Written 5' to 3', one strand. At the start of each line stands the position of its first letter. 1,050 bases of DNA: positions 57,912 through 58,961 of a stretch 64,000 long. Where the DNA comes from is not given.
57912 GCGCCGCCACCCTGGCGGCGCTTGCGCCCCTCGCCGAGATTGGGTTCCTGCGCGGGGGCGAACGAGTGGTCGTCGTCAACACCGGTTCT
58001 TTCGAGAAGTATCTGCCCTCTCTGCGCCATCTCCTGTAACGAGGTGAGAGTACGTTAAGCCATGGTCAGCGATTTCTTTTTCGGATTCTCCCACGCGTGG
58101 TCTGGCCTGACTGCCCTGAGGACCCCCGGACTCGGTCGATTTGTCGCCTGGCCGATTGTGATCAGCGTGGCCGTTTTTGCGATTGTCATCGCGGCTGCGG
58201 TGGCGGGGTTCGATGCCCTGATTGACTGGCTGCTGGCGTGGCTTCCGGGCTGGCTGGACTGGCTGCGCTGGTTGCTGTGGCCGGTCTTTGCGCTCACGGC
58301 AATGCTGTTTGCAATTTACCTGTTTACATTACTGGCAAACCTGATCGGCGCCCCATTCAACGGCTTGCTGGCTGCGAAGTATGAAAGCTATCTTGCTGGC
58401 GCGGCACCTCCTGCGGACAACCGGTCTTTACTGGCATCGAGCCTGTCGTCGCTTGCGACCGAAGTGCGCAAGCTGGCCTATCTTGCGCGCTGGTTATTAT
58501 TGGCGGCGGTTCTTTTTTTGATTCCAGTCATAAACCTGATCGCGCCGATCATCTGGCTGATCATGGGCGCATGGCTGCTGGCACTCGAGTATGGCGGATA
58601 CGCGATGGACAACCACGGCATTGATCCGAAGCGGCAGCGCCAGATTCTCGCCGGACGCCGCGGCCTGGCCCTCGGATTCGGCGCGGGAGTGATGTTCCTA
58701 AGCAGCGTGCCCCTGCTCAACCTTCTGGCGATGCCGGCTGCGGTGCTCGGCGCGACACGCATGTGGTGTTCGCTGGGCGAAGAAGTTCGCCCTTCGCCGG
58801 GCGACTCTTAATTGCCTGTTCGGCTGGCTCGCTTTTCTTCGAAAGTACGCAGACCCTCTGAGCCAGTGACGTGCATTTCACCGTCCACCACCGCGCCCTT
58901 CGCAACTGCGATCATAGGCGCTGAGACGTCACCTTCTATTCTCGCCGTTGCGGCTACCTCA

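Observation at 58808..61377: Operon coupling a REC-EAL phosphodiesterase, a membrane-anchored degenerate GGDEF with an intact I-site, and a bactofilin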

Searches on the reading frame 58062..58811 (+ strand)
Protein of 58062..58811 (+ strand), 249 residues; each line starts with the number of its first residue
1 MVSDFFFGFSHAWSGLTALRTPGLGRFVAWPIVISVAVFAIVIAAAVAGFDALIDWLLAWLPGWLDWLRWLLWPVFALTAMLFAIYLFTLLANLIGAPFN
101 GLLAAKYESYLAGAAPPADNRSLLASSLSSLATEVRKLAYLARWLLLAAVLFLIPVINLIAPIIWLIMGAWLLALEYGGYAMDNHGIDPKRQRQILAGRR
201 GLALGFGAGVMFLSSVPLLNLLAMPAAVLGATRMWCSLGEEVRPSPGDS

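Call 3: search_protein_families(library=pfam, proteins=[window:58062-58811:+], max_evalue=0.01)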
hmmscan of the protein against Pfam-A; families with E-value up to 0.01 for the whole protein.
window:58062-58811:+ (249 aa): 1 family
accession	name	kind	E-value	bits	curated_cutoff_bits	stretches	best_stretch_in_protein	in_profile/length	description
PF07264.17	EI24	-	6.5e-44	150.9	32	1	13-225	3-199/199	Sulfate transporter CysZ/Etoposide-induced protein 2.4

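Call 5: search_protein_families(library=ncbifam, proteins=[window:58062-58811:+], max_evalue=0.01)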
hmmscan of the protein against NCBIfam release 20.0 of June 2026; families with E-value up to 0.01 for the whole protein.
window:58062-58811:+ (249 aa): 2 families
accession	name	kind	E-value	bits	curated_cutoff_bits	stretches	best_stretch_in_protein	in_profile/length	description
NF003433.0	PRK04949.1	equivalog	2e-63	214.4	140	1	8-237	12-243/254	sulfate transporter CysZ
NF009407.0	PRK12768.1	equivalog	1e-05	25.6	191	1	34-223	28-213/242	sulfate transporter family protein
